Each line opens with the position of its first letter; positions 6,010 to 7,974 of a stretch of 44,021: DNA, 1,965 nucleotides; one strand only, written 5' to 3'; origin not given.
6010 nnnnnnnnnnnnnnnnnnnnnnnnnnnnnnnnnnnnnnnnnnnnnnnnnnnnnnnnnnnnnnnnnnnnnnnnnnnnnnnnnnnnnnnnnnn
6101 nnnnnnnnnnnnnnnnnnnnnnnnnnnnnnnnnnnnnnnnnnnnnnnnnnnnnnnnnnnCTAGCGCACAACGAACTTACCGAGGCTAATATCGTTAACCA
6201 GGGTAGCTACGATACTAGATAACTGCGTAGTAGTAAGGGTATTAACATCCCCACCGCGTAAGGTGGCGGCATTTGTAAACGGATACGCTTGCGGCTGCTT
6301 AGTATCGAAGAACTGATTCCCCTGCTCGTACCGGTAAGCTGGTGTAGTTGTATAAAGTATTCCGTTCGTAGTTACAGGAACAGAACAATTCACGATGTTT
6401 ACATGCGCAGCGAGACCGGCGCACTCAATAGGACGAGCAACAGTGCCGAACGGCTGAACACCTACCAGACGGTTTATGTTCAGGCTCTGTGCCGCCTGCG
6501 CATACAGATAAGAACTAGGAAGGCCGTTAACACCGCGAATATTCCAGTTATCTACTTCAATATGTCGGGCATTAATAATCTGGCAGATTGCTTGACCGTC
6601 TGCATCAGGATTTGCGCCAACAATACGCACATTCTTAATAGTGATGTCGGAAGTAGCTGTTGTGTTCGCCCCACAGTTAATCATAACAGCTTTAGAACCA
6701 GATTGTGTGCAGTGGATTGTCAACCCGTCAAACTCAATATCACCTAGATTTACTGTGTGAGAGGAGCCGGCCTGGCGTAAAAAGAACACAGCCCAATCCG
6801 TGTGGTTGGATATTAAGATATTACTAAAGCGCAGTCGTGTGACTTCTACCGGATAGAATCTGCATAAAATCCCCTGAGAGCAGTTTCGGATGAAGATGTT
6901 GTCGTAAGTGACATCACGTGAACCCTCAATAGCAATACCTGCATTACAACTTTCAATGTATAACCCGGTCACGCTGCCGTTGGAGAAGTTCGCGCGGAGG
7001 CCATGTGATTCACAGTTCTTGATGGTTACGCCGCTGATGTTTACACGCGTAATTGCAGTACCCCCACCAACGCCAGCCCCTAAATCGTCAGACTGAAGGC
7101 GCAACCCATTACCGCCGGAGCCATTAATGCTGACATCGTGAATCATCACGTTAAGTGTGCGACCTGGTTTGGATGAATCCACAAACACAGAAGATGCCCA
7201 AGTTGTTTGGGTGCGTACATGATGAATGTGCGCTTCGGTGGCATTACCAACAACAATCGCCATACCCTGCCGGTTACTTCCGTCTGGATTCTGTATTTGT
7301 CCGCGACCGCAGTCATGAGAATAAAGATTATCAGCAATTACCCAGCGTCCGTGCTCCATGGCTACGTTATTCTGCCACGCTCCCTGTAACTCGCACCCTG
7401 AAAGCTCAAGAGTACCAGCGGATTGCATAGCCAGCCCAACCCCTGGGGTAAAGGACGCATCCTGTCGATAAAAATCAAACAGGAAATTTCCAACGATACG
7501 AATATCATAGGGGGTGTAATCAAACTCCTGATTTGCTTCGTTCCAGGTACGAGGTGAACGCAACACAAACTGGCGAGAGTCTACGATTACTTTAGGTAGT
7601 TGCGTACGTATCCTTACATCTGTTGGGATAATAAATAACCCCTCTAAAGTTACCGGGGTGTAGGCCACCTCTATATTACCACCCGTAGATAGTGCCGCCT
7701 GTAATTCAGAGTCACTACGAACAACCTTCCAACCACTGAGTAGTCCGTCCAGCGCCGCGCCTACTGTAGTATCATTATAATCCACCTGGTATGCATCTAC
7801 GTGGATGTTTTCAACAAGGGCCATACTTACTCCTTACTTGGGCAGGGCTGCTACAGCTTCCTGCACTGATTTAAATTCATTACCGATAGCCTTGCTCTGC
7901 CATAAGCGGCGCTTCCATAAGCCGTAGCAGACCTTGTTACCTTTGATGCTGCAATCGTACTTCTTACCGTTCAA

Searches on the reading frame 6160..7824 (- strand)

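Call 40: search_protein_families(library=phrogs, proteins=[window:6160-7824:-], max_evalue=0.00001)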
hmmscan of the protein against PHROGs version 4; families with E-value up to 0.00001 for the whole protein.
window:6160-7824:- (554 aa): 1 family
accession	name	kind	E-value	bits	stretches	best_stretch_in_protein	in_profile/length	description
phrog_12242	-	tail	2.3e-111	375.2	1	48-533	568-1048/1048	tail protein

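Call 54: search_protein_families(library=pfam, proteins=[window:6160-7824:-], max_evalue=0.001)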
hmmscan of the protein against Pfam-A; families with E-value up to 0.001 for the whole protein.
window:6160-7824:- (554 aa): 0 families
